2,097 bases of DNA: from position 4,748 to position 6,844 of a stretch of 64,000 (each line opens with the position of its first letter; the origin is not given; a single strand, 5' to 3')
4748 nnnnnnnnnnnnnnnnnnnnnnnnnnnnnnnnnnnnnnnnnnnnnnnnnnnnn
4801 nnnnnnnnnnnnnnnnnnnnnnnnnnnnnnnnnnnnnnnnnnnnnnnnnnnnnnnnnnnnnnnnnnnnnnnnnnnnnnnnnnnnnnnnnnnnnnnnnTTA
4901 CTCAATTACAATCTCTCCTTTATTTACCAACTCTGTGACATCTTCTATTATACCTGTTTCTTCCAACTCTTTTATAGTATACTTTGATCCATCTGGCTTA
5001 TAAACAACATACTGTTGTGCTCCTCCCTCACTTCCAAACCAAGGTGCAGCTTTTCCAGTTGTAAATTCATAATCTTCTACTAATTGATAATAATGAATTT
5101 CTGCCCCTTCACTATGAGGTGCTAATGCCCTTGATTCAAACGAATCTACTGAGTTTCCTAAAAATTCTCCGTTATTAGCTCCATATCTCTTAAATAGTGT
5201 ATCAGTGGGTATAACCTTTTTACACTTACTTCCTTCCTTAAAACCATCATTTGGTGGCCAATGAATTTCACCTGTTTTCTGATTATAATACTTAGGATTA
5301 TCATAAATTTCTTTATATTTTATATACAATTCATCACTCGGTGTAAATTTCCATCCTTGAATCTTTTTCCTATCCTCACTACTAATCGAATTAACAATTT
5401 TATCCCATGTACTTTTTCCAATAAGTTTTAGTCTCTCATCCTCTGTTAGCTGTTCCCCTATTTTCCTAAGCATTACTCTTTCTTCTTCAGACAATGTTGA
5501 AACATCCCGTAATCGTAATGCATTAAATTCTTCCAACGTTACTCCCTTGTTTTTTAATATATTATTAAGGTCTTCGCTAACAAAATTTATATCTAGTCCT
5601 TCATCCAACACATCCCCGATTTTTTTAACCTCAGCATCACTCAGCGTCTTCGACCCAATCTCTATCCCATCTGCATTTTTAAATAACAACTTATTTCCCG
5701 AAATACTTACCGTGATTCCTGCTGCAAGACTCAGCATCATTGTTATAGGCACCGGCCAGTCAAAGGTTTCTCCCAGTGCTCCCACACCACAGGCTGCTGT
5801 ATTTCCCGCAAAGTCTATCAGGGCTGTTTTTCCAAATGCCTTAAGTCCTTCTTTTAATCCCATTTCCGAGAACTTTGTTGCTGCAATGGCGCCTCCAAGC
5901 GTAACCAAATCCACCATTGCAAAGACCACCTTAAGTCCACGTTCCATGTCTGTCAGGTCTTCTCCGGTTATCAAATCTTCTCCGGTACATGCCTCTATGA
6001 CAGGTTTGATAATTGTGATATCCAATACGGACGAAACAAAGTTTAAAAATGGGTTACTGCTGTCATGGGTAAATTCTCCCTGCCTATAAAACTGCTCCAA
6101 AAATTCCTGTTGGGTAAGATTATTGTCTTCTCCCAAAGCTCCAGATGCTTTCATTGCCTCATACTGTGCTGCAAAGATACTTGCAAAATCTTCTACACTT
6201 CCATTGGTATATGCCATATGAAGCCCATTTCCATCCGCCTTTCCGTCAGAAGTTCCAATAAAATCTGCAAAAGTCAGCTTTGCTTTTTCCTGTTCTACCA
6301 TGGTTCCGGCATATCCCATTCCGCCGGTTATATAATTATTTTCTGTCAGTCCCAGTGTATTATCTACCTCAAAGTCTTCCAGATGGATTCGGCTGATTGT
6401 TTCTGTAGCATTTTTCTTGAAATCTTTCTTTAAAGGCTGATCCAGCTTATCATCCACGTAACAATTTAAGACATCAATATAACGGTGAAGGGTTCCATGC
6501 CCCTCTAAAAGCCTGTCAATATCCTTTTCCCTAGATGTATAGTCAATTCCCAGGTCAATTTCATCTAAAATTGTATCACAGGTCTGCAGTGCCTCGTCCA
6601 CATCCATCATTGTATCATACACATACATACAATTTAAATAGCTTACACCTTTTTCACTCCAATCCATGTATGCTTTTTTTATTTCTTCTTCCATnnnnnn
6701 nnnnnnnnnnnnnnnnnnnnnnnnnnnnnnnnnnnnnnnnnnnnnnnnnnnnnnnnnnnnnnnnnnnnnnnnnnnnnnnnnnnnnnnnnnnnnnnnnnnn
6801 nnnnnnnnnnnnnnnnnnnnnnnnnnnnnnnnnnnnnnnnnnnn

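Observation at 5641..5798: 158-nt near-identical recombination handle shared by the toxin and an orphan cassette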

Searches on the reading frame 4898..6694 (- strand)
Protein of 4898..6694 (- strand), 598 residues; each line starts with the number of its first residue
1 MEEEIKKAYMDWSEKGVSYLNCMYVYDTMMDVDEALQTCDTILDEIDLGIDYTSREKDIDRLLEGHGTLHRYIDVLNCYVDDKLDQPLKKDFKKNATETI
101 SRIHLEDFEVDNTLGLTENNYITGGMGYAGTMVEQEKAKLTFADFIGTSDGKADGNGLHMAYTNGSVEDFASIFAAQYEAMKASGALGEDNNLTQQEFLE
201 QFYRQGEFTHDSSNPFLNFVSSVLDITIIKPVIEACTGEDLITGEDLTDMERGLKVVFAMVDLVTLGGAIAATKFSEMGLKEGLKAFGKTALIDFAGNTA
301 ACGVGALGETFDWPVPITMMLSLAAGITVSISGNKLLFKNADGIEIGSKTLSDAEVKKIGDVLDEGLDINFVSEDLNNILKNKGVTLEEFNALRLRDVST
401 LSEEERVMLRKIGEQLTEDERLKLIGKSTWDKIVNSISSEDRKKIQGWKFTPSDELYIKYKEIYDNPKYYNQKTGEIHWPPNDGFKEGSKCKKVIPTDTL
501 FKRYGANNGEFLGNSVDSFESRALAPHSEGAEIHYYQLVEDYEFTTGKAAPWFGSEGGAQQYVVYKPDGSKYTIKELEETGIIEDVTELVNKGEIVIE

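Call 8: search_protein_families(library=pfam, proteins=[window:4898-6694:-], max_evalue=0.01)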
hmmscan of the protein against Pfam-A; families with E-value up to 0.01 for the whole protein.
window:4898-6694:- (598 aa): 2 families
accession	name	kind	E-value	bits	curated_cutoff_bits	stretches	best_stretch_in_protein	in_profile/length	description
PF14021.12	TNT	-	4.3e-18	66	27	1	495-586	2-88/88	Tuberculosis necrotizing toxin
PF14449.11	PT-TG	-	1.2e-06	28.9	23.5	1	226-269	15-56/68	Pre-toxin TG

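Call 11: find_encoding_contigs(protein=window:4898-6694:-, flank=10000, max_places=10)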
Protein window:4898-6694:- (598 aa): 23 contigs read that carry it; 10 places shown.
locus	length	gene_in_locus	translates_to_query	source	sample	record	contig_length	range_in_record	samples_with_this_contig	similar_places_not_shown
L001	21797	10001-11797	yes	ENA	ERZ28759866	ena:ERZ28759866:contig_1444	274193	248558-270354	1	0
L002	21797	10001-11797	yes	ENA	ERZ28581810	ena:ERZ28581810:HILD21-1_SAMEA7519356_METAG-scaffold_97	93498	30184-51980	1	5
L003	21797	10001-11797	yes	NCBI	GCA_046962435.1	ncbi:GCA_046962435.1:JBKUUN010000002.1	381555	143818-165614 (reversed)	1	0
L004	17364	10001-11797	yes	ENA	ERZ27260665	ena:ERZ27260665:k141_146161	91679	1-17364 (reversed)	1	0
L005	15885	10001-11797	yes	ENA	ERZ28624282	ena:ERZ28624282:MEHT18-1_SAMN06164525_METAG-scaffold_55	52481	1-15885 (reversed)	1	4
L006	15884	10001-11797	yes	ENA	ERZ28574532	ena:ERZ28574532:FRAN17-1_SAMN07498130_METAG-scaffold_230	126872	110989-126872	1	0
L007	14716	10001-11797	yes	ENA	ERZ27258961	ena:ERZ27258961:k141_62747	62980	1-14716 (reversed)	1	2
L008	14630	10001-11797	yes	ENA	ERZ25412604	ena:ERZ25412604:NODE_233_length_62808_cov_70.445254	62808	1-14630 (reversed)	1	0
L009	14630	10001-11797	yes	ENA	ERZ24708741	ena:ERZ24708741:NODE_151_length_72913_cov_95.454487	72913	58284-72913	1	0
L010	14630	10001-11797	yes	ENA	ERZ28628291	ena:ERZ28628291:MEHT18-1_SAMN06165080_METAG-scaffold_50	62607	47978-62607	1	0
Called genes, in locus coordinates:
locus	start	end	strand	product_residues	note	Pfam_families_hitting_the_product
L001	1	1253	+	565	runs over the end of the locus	PF00069:Pkinase, PF07714:PK_Tyr_Ser-Thr, PF03109:ABC1 (weak)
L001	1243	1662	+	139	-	-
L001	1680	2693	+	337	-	PF19909:DUF6382 (weak), PF16697:Yop-YscD_cpl, PF00498:FHA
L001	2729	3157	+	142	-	-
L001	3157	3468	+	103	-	-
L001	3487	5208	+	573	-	-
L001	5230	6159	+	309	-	-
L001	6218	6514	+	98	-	PF06013:WXG100, PF25547:WXG100_2 (weak)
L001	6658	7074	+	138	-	-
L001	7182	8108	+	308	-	-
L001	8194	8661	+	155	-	-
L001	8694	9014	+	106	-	-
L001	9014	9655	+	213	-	PF16887:DUF5081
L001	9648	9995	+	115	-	-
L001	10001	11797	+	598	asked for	PF14449:PT-TG (weak), PF14021:TNT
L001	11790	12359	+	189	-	-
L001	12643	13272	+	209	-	-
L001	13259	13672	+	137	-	-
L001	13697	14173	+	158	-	-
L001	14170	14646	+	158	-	-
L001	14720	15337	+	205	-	PF27174:YeeD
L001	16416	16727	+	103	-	-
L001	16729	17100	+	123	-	-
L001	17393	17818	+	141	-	-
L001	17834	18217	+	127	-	-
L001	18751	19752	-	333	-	-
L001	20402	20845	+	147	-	-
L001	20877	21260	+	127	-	PF27768:UCP033725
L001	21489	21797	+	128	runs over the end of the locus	PF27768:UCP033725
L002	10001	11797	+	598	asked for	PF14449:PT-TG (weak), PF14021:TNT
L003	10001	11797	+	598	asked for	PF14449:PT-TG (weak), PF14021:TNT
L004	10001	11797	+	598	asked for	PF14449:PT-TG (weak), PF14021:TNT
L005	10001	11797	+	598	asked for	PF14449:PT-TG (weak), PF14021:TNT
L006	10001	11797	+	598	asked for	PF14449:PT-TG (weak), PF14021:TNT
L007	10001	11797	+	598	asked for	PF14449:PT-TG (weak), PF14021:TNT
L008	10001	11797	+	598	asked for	PF14449:PT-TG (weak), PF14021:TNT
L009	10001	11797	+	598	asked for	PF14449:PT-TG (weak), PF14021:TNT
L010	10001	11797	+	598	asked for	PF14449:PT-TG (weak), PF14021:TNT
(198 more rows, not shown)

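Call 19: find_homologous_proteins(query=L001:12643-13269:+, max_evalue=0.001)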
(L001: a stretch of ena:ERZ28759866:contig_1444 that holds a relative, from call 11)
Query L001:12643-13269:+ (209 aa): 218 proteins with E <= 0.001 among 388 candidates; the best 120 are listed.
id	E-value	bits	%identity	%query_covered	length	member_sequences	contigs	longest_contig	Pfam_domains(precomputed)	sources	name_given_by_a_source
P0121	7.6e-132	455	99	100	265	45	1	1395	-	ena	-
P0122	9.8e-132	455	100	100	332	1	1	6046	PF14449.12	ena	-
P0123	4.5e-131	453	99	100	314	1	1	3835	PF14449.12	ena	-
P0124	6.1e-131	452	99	100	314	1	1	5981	PF14449.12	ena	-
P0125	1.3e-130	451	99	100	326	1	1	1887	PF14449.12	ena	-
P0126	1.4e-129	448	98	100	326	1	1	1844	PF14449.12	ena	-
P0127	3.2e-129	447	97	100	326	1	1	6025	PF14449.12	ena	-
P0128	5.0e-129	446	97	100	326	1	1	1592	PF14449.12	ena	-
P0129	1.0e-128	445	97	100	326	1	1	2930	PF14449.12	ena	-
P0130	1.0e-128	445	97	100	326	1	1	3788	PF14449.12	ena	-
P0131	1.1e-128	445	97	100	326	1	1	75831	PF14449.12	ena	-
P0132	1.0e-125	435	100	96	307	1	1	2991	PF14449.12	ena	-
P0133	1.2e-125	435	100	96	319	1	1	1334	-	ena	-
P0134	1.2e-100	353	99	81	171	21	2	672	-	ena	-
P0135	2.3e-97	343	99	78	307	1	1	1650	PF14449.12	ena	-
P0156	9.9e-42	161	50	86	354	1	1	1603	PF05593.20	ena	-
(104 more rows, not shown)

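Call 25: find_encoding_contigs(protein=P0131, flank=10000, max_places=3)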
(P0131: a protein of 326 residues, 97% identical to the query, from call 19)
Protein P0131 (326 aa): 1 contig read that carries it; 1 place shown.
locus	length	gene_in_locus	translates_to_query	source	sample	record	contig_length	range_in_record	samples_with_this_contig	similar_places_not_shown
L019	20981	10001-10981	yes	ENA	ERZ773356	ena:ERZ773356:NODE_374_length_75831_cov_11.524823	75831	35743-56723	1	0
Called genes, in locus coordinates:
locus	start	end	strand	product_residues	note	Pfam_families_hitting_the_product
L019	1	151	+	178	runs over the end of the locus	PF00857:Isochorismatase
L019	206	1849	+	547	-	-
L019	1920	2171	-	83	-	-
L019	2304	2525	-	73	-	-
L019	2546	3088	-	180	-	PF21349:RUBY_RBDX, PF02915:Rubrerythrin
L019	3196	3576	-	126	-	PF01475:FUR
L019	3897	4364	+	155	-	-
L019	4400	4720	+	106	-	-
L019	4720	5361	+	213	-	PF16887:DUF5081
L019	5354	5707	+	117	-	-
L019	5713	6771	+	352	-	PF14449:PT-TG (weak)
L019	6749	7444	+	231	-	-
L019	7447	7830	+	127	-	PF27768:UCP033725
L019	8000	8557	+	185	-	-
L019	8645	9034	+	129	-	PF27768:UCP033725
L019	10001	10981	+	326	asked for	PF14449:PT-TG (weak)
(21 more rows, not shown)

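Call 30: search_protein_families(library=pfam, proteins=[L001:12643-13269:+, L001:13259-13669:+], max_evalue=1)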
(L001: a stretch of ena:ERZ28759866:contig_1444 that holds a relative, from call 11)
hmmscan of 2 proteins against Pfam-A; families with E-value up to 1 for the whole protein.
L001:12643-13269:+ (209 aa): 0 families

L001:13259-13669:+ (137 aa): 0 families

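Call 33: find_encoding_contigs(protein=P0122, flank=6000, max_places=3)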
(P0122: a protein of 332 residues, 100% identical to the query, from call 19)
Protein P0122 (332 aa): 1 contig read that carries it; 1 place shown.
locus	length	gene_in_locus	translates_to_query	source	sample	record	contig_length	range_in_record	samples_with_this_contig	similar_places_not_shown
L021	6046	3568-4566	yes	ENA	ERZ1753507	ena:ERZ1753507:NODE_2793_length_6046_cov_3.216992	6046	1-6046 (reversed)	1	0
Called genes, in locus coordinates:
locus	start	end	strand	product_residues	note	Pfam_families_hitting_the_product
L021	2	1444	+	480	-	?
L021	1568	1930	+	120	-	-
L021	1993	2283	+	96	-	-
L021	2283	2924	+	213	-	PF16887:DUF5081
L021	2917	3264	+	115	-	-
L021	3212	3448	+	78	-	-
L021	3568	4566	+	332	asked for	PF14449:PT-TG (weak)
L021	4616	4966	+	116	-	-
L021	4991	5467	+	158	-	-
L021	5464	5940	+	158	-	-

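Call 34: find_encoding_contigs(protein=P0127, flank=6000, max_places=3)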
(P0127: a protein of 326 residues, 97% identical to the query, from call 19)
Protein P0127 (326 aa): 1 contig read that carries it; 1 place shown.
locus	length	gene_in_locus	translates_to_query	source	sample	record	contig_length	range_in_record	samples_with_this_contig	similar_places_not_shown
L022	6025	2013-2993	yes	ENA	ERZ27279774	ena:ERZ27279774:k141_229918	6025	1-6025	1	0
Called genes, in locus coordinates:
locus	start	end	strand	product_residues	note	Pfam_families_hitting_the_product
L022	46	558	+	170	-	-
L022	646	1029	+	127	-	PF27768:UCP033725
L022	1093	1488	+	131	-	PF27768:UCP033725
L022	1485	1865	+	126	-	PF27768:UCP033725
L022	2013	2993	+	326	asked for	PF14449:PT-TG (weak)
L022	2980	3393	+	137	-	-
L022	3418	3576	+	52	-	-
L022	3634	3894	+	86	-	-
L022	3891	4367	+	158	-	-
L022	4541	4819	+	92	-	PF08928:PoNi_N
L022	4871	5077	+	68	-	PF08929:PoNi_C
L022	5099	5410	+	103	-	PF27768:UCP033725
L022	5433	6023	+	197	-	?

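Call 39: search_solved_structures(query=window:4898-6694:-, max_evalue=1)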
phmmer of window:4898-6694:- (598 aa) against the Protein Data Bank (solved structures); distinct sequences matched with E-value up to 1: 5.
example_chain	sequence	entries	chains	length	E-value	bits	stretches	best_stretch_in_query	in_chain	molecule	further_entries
8r17_A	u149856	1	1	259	2.2e-06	29.8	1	468-567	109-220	Conidial surface nicotinamide adenine dinucleotide glycohydrolase,Conidial surface nicotin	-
8r15_A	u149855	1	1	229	0.00064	21.6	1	471-575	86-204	TNT domain-containing protein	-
6yge_B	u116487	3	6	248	0.04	15.7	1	476-566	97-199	AfNADase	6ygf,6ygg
8pmr_A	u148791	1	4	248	0.041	15.7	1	476-566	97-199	Conidial surface nicotinamide adenine dinucleotide glycohydrolase nadA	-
8pms_A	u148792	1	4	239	0.042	15.6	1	476-565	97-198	Conidial surface nicotinamide adenine dinucleotide glycohydrolase nadA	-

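Call 40: search_protein_families(library=ncbifam, proteins=[window:4898-6694:-, L001:12643-13269:+, L001:13259-13669:+], max_evalue=0.1)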
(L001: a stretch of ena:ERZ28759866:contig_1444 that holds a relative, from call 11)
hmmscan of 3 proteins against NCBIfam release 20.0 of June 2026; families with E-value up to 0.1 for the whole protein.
window:4898-6694:- (598 aa): 1 family
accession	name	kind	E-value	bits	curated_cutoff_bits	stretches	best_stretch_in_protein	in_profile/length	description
NF053717.1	VnlPnlRedVprA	equivalog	0.0067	15.3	600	1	91-166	156-232/481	vinyl phenol reductase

L001:12643-13269:+ (209 aa): 1 family
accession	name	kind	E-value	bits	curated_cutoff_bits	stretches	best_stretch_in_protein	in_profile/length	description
NF000729.0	PRK00042.3-3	equivalog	0.04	13.7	309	1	92-170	104-177/234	triose-phosphate isomerase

L001:13259-13669:+ (137 aa): 0 families

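Call 53: predict_structure(alignment_id=A2)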
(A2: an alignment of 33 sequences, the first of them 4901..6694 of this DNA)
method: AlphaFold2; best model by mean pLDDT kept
length: 598 residues; sequences in the alignment: 33
mean_pLDDT: 60.2   pTM: 0.26
mean pLDDT of the five models: 60.2, 56.7, 56.3, 53.2, 52.1
residues with pLDDT >= 90: 34; 70-90: 125; 50-70: 286; < 50: 153
segments of 3 or more residues with pLDDT < 50: 1-7, 125-128, 151-165, 265-303, 310-312, 363-370, 442-464, 475-489, 509-516, 518-530, 549-558
pLDDT, mean of each block of 10 residues (from residue 1): 44 61 86 95 92 93 84 73 69 54 56 63 55 67 58 48 50 59 58 60 55 53 55 60 57 57 46 37 37 41 49 54 56 67 62 65 46 72 81 78 79 79 76 64 41 38 49 49 45 67 56 45 41 71 57 42 58 67 76 65
secondary structure, 60 per line:
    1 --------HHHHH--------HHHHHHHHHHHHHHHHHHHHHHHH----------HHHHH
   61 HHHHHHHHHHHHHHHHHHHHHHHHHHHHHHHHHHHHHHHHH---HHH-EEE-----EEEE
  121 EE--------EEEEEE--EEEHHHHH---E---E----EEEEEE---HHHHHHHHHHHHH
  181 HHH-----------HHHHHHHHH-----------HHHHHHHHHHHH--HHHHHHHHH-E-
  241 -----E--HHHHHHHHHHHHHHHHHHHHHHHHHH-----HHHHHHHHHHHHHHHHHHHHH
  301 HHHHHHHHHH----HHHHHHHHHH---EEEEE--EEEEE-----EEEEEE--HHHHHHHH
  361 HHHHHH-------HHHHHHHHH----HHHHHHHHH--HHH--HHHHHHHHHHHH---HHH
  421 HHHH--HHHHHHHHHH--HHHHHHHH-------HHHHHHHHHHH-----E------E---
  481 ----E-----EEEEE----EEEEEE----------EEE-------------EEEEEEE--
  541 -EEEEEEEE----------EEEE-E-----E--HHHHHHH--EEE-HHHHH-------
elements in order: H9-13 H22-45 H56-101 E109-111 E117-122 E131-136 E139-141 H142-146 E159-164 H168-183 H195-203 H215-226 H229-237 H249-274 H280-310 H315-324 E328-332 E335-339 E345-350 H353-366 H374-382 H387-395 H403-414 H418-424 H427-436 H439-446 H454-464 E491-495 E500-505 E516-518 E532-538 E542-549 E560-563 H574-580 E583-585 H587-591

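Call 57: fold_search(model_id=the predicted structure, library=pdb)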
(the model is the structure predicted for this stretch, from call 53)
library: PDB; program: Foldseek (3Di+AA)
matches with E <= 10: 233; with E <= 0.001: 13
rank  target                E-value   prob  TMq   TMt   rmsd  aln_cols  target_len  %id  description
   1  8r15_A                1.4e-04  1.00  0.16  0.40   6.1       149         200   21  Crystal structure of Fusarium oxysporum NADase I (released 2024-07-03)
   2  8r17_A                2.8e-04  1.00  0.15  0.40   5.6       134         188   22  Crystal structure of Neurospora crassa NADase with modified C-terminus (released 2024-07-03)
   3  4qlp_B                3.5e-04  1.00  0.14  0.38  10.0       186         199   18  Atomic structure of tuberculosis necrotizing toxin (TNT) complexed with its immunity factor IFT (released 2015-07-22)
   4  6yge_B                4.1e-04  1.00  0.14  0.37   4.3       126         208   20  NADase from Aspergillus fumigatus (released 2020-12-23)
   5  6ygg_B                4.1e-04  1.00  0.15  0.38   8.3       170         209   16  NADase from Aspergillus fumigatus complexed with a substrate anologue (released 2020-12-23)
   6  8pms_A                4.5e-04  1.00  0.14  0.41   4.5       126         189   19  NADase from Aspergillus fumigatus with replaced C-terminus from Neurospora crassa (released 2023-11-15)
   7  6ygf_B                4.5e-04  1.00  0.15  0.38   8.2       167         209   16  NADase from Aspergillus fumigatus with trapped reaction products (released 2020-12-23)
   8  8pmr_A                5.0e-04  1.00  0.14  0.36   4.3       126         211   20  NADase from Aspergillus fumigatus with mutated calcium binding motif (D219A/E220A) (released 2023-11-15)
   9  6ygf_A                5.0e-04  1.00  0.15  0.38   8.2       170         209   16  NADase from Aspergillus fumigatus with trapped reaction products (released 2020-12-23)
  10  8pmr_D                5.8e-04  1.00  0.16  0.40   4.8       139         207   19  NADase from Aspergillus fumigatus with mutated calcium binding motif (D219A/E220A) (released 2023-11-15)
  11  8pmr_B                5.8e-04  1.00  0.15  0.37   8.6       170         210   15  NADase from Aspergillus fumigatus with mutated calcium binding motif (D219A/E220A) (released 2023-11-15)
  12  6yge_A                6.8e-04  1.00  0.14  0.37   4.2       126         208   20  NADase from Aspergillus fumigatus (released 2020-12-23)
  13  8pmr_C                7.6e-04  1.00  0.16  0.41   4.7       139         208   19  NADase from Aspergillus fumigatus with mutated calcium binding motif (D219A/E220A) (released 2023-11-15)
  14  8pms_C                1.1e-03  1.00  0.14  0.41   4.3       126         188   19  NADase from Aspergillus fumigatus with replaced C-terminus from Neurospora crassa (released 2023-11-15)
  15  4zv0_A                8.3e-03  1.00  0.12  0.44  12.6       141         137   17  Structure of Tse6 in complex with Tsi6 (released 2015-11-11)
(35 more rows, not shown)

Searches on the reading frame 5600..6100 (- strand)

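Call 30: search_protein_families(library=pfam, proteins=[window:5600-6100:-], max_evalue=1)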
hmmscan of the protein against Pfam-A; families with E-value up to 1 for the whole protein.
window:5600-6100:- (167 aa): 1 family
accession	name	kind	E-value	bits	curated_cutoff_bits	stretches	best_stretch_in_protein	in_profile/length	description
PF14449.11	PT-TG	-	1.9e-07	31.4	23.5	1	28-73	15-58/68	Pre-toxin TG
